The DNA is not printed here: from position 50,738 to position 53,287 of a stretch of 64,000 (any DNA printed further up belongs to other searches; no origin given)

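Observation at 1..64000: Synthesis: candidate undescribed anaerobic pathway island for a lipophilic unsaturated or polycyclic compound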

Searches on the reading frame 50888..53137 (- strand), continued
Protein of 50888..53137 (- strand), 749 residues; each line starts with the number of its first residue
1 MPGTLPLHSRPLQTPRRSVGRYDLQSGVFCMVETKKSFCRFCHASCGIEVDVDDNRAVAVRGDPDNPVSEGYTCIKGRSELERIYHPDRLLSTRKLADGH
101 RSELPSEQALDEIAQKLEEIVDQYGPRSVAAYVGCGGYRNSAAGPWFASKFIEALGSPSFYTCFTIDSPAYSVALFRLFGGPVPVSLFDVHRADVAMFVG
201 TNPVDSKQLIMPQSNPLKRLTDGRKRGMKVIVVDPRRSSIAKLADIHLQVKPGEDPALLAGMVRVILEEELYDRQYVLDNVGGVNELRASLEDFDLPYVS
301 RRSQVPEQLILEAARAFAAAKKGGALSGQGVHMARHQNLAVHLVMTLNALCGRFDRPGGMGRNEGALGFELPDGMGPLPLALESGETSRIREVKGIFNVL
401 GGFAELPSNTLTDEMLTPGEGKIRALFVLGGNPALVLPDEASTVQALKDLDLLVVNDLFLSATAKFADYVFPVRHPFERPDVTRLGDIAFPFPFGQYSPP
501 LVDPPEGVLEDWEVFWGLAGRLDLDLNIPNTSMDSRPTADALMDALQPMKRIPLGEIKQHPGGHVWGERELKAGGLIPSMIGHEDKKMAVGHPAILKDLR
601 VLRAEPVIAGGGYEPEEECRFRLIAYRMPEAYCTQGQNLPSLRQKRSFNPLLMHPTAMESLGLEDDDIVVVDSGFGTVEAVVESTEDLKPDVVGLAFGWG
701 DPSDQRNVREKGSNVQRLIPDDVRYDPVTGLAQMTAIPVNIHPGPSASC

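Call 67: search_solved_structures(query=window:50888-53047:-, max_evalue=1e-38, show_alignments=5)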
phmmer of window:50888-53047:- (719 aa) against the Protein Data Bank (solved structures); distinct sequences matched with E-value up to 1e-38: 7.
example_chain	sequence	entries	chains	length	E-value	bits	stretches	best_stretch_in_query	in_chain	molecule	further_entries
2vpw_A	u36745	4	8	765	7.5e-48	166.7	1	6-704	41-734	THIOSULFATE REDUCTASE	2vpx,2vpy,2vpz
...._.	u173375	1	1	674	2.4e-45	158.4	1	7-486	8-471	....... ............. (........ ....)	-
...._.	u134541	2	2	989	8.7e-45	156.6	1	6-498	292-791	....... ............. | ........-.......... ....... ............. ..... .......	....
7e5z_A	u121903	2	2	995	8.8e-45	156.6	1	6-498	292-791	Formate dehydrogenase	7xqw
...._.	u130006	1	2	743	4.1e-42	147.8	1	7-445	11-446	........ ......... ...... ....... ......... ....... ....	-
1aa6_A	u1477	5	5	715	4.8e-40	140.9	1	7-501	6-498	FORMATE DEHYDROGENASE H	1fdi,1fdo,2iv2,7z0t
2e7z_A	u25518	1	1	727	1.2e-39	139.6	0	7-324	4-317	Acetylene hydratase Ahy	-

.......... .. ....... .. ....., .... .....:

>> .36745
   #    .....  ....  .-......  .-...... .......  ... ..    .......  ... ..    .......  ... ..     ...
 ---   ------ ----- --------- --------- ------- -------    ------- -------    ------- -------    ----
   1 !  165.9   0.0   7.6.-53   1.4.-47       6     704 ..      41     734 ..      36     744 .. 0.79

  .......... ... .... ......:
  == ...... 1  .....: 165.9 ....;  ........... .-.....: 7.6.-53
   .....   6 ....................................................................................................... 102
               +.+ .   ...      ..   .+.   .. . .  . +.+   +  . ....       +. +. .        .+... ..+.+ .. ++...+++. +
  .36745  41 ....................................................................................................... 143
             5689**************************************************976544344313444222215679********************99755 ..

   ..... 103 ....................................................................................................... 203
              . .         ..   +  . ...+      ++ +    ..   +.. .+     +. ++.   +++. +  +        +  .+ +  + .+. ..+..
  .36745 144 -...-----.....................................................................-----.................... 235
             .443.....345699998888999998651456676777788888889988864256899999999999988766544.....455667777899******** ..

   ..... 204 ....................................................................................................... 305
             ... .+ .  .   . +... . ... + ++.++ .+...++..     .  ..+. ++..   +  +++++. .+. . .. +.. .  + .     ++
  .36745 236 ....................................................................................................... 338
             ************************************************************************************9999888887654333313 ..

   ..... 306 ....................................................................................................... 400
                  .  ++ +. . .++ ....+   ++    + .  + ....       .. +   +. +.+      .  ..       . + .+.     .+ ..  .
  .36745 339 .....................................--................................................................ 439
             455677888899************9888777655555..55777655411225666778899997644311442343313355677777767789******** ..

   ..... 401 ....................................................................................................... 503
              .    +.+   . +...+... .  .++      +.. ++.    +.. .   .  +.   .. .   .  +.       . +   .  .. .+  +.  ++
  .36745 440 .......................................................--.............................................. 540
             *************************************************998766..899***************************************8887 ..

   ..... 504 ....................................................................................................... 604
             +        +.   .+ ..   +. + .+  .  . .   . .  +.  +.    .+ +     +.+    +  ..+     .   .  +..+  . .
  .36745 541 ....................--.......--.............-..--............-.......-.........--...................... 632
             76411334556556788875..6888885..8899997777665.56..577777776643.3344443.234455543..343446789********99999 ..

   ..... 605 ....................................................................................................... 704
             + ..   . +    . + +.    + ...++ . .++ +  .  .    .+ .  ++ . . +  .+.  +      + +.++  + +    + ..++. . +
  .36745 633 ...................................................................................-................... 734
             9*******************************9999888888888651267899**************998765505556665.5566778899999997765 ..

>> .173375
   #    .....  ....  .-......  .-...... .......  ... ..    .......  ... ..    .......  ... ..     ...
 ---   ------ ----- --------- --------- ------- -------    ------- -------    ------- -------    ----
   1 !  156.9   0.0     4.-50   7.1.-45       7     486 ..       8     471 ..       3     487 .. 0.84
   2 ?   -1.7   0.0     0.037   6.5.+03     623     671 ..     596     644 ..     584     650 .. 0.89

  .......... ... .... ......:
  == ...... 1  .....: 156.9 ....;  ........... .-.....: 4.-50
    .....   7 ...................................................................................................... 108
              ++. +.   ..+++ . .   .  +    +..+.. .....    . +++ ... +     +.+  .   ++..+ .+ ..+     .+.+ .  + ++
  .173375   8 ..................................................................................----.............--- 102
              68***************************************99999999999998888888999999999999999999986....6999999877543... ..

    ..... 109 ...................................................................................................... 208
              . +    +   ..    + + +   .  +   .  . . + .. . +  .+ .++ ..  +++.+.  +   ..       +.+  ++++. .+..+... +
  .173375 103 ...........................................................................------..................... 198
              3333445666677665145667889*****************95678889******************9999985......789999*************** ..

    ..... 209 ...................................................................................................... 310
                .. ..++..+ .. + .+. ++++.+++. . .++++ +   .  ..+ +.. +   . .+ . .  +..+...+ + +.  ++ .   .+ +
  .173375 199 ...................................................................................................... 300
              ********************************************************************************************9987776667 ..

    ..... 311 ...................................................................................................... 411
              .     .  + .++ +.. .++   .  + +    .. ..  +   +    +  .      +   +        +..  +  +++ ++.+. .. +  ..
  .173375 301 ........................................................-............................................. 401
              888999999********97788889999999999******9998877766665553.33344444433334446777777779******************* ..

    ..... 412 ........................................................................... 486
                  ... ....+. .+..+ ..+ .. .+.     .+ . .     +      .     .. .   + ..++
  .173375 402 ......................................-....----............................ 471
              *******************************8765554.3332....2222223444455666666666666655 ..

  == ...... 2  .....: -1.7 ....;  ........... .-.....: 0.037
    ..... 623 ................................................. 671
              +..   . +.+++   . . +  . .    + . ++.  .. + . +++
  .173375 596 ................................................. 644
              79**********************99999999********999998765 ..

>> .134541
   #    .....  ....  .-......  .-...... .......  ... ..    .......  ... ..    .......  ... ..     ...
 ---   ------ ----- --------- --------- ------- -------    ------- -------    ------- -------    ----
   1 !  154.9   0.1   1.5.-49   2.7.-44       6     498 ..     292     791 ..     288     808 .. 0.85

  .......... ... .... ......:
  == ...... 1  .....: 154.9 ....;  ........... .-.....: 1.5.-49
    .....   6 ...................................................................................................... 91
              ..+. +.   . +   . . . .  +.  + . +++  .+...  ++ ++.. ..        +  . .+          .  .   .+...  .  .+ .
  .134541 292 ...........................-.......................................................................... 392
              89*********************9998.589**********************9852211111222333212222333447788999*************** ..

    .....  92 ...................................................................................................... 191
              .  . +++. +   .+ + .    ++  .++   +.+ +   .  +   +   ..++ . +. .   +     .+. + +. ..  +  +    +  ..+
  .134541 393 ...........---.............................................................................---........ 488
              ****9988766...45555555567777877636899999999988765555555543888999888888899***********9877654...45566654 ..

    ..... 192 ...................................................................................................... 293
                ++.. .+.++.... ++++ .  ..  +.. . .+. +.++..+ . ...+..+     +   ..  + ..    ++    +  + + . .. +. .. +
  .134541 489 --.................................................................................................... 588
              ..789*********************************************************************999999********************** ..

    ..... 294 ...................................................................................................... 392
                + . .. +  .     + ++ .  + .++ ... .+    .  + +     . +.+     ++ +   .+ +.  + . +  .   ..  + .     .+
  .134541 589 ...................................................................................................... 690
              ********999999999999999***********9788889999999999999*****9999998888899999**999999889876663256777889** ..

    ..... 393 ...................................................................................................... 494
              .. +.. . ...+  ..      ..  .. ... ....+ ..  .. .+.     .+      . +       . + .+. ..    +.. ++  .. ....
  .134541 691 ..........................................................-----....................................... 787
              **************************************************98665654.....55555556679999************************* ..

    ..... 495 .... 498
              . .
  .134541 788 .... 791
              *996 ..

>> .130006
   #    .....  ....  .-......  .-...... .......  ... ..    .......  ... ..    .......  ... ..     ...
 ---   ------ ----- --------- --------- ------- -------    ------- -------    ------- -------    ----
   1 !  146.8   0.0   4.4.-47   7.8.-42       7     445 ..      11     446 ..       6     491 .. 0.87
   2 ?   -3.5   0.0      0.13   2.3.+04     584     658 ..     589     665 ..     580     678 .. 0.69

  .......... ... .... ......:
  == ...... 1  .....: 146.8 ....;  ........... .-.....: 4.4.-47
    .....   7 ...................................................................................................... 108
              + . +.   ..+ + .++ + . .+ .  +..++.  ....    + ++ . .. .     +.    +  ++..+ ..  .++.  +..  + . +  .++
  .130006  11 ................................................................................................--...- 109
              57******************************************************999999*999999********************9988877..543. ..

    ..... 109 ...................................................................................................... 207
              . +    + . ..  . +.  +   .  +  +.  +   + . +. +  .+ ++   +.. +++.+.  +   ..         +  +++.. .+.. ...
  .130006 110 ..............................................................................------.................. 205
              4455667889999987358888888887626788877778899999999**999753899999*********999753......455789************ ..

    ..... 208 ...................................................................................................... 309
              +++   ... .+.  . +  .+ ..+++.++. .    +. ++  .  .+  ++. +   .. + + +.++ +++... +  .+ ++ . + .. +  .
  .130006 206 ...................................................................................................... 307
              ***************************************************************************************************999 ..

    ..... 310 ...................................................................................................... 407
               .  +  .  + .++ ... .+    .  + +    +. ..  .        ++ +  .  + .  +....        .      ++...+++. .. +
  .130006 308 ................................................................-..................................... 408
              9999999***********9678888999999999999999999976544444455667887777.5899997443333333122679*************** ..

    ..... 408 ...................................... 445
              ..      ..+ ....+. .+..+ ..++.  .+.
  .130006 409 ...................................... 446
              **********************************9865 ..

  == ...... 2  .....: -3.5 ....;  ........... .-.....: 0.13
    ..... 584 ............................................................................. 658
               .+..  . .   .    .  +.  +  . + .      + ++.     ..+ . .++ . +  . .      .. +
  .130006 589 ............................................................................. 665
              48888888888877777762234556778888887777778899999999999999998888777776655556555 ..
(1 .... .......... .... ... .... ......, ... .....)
